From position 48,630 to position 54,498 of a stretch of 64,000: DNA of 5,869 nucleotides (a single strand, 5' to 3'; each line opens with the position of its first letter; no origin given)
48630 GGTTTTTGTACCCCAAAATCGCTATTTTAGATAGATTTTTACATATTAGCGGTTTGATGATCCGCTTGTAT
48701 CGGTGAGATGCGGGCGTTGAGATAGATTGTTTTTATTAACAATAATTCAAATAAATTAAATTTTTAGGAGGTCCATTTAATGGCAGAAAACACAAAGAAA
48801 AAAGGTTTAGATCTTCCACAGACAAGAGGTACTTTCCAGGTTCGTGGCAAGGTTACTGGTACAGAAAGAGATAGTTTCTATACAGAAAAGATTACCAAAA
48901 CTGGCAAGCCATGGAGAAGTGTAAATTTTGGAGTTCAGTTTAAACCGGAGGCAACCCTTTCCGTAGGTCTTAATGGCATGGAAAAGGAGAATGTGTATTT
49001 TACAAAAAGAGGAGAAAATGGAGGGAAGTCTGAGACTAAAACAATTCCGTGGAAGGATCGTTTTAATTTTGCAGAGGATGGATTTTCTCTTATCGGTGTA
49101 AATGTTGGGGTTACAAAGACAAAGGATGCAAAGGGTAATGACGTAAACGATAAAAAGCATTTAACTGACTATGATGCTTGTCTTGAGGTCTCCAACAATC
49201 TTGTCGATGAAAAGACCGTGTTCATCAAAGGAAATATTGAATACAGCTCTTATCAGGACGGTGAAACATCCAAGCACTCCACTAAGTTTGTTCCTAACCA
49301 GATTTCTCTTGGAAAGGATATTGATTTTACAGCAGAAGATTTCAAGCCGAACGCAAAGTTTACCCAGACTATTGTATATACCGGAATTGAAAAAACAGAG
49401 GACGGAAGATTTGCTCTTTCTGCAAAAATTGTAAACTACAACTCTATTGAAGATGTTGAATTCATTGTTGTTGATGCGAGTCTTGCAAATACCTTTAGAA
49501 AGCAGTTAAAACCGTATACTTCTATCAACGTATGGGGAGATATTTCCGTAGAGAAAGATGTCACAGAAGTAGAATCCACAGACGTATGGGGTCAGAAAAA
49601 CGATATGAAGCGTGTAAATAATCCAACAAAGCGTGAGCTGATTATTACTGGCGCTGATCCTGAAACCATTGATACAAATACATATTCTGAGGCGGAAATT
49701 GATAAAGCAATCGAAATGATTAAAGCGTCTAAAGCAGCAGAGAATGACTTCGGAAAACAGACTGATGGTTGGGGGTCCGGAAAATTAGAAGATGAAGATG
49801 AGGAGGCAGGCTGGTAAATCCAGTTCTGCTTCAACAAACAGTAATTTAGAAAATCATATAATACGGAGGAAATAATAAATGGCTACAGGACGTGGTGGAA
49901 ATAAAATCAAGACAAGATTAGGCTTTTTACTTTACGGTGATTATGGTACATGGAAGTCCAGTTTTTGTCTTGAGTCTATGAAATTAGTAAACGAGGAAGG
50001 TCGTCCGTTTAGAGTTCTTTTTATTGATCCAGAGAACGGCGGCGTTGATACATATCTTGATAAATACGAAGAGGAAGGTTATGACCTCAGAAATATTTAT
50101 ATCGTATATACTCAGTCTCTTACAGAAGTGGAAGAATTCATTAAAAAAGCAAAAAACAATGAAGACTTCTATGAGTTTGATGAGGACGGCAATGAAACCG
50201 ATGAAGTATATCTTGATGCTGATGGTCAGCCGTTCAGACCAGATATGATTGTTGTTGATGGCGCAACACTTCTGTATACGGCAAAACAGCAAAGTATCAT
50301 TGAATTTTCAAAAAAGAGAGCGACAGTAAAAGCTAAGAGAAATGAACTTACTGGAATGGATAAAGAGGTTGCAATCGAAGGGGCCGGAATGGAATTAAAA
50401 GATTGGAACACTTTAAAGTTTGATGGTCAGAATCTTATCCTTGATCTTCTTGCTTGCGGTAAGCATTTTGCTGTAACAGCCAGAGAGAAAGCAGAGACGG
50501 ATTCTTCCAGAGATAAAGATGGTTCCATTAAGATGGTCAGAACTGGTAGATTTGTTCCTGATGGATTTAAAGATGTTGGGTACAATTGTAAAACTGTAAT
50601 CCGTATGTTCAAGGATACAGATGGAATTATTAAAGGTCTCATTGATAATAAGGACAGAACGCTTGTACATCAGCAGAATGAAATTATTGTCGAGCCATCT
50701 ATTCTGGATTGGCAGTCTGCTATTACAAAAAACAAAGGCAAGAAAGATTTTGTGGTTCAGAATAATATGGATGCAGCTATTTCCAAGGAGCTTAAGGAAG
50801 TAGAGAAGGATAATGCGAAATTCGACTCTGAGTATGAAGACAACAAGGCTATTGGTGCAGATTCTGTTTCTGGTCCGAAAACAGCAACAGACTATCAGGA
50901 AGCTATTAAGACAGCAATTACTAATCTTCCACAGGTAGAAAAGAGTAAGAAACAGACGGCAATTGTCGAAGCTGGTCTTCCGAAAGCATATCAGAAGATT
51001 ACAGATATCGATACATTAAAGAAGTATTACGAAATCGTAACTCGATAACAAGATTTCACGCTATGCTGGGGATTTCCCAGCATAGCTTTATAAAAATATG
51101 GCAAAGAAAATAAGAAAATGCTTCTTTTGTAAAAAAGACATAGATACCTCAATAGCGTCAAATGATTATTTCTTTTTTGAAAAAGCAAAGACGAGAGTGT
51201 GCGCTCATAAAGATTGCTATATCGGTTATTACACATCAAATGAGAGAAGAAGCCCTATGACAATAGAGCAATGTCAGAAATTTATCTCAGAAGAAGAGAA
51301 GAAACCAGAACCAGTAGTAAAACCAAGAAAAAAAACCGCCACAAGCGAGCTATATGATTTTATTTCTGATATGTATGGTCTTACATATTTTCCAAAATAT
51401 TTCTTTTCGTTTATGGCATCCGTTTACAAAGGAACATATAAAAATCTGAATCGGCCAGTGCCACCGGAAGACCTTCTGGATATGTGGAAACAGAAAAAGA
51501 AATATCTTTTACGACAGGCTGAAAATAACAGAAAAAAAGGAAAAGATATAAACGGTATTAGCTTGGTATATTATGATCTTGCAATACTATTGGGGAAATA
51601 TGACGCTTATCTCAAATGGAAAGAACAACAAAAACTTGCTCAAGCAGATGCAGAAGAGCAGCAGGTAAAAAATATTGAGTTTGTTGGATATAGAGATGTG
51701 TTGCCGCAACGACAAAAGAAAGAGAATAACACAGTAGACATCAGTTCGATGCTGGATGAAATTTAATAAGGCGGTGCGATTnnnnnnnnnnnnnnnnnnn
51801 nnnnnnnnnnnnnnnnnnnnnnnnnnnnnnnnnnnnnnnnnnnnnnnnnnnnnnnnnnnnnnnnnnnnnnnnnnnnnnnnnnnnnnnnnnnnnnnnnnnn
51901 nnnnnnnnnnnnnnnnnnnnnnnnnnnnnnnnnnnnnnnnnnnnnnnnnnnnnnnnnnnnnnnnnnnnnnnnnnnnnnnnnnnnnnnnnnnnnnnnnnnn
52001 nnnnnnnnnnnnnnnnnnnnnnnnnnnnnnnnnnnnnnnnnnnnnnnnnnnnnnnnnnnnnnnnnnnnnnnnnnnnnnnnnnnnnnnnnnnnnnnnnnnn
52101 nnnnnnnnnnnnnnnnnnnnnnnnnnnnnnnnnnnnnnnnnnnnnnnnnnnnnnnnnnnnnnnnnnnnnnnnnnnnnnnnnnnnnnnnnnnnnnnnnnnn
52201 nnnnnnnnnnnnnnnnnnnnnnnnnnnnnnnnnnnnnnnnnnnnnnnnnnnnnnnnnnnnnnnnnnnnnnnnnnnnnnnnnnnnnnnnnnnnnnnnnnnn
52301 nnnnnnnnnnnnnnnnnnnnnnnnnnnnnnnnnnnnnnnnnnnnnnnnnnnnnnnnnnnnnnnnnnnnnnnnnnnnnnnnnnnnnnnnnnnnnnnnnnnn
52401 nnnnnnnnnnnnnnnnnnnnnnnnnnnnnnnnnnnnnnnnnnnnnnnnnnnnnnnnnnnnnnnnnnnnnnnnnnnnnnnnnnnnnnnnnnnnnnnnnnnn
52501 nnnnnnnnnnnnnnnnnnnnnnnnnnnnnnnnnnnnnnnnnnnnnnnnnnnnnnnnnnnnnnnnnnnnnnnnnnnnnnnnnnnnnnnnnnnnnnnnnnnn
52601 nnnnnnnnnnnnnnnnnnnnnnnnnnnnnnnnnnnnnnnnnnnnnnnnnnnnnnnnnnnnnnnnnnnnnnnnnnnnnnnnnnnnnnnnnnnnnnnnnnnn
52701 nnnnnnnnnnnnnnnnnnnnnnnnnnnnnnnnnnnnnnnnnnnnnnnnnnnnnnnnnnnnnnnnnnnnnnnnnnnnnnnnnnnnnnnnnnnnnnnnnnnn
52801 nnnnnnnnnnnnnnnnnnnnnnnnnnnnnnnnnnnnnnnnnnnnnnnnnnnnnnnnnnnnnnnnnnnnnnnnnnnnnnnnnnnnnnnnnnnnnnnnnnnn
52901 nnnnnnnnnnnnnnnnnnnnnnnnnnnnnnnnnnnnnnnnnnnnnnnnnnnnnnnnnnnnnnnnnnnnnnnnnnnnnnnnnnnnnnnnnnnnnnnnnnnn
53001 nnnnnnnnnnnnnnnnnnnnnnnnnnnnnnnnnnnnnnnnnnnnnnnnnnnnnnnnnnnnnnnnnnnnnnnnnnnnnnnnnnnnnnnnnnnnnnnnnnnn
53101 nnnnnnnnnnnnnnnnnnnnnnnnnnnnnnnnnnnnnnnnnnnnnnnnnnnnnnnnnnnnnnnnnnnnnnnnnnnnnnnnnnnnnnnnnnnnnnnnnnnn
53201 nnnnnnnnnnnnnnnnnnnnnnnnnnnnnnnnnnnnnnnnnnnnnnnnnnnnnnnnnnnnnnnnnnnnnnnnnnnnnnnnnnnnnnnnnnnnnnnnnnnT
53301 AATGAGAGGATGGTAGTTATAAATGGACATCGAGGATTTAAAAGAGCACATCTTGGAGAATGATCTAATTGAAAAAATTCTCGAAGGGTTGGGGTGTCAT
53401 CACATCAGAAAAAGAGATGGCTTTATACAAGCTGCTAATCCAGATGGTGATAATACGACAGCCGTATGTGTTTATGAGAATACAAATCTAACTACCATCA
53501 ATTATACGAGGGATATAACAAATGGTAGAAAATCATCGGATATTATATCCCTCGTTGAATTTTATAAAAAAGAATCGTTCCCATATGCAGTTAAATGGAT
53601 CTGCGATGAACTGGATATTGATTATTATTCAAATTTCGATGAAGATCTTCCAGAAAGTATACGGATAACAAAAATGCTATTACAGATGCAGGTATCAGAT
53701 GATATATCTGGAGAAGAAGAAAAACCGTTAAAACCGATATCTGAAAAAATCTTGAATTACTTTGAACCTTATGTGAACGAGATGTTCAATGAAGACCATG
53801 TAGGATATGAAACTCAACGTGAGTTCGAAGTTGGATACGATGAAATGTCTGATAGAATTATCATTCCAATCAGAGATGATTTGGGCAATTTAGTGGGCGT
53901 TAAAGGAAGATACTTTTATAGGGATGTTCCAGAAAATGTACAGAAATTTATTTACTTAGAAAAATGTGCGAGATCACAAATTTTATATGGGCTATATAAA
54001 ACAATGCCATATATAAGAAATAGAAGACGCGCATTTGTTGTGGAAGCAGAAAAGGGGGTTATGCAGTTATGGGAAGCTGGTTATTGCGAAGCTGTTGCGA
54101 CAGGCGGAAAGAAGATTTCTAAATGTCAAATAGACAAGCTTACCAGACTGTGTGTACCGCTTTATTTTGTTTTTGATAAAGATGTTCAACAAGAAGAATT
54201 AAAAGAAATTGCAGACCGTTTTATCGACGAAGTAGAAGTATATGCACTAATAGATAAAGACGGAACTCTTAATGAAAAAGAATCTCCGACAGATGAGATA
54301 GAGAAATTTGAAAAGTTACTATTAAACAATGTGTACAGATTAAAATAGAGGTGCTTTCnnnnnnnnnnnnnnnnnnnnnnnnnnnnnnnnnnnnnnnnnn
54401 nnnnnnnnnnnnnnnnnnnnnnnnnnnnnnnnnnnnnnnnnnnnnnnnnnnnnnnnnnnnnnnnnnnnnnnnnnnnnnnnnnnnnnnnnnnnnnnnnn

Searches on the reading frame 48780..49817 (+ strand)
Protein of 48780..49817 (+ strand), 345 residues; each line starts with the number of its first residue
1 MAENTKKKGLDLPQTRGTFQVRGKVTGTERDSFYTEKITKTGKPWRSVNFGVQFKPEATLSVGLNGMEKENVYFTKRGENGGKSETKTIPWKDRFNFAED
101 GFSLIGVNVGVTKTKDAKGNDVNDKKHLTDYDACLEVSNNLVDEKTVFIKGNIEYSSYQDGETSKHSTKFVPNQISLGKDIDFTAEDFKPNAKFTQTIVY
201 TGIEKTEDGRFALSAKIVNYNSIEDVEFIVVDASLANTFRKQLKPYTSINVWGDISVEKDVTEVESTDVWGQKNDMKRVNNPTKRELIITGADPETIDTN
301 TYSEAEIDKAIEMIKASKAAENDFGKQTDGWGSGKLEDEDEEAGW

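Call 42: search_protein_families(library=phrogs, proteins=[window:48780-49817:+], max_evalue=0.00001)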
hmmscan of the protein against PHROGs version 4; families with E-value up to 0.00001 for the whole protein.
window:48780-49817:+ (345 aa): 1 family
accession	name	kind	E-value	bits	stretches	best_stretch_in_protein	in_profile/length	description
phrog_2367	-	unknown function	1.1e-37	131.1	1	10-337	7-303/326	-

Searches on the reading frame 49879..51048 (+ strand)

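Call 42: search_protein_families(library=phrogs, proteins=[window:49879-51048:+], max_evalue=0.00001)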
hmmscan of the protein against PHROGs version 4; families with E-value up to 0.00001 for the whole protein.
window:49879-51048:+ (389 aa): 1 family
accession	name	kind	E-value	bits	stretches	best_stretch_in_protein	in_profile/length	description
phrog_1366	-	unknown function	1.9e-21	77.9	1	11-358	12-301/307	-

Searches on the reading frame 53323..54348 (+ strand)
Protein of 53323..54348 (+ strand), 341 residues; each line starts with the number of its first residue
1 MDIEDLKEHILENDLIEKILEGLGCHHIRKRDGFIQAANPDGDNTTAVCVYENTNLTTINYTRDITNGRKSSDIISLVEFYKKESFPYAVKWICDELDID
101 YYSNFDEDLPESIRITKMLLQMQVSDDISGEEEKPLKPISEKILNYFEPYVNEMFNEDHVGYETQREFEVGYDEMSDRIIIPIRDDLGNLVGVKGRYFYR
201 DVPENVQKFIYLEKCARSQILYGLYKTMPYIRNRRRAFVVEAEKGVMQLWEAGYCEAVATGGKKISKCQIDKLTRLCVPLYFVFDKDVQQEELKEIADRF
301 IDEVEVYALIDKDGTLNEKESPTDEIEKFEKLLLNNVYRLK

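Call 42: search_protein_families(library=phrogs, proteins=[window:53323-54348:+], max_evalue=0.00001)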
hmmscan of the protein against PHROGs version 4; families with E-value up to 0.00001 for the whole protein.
window:53323-54348:+ (341 aa): 4 families
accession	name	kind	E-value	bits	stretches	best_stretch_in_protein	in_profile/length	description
phrog_47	-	DNA, RNA and nucleotide metabolism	3.3e-32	113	1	5-339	24-336/947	DNA primase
phrog_6444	-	DNA, RNA and nucleotide metabolism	5.4e-15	56.2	1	171-287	196-312/577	DNA primase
phrog_22657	-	unknown function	6.5e-10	38.3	1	171-288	191-312/1185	-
phrog_239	-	DNA, RNA and nucleotide metabolism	4.7e-07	30.1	1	132-259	97-218/801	DNA primase/helicase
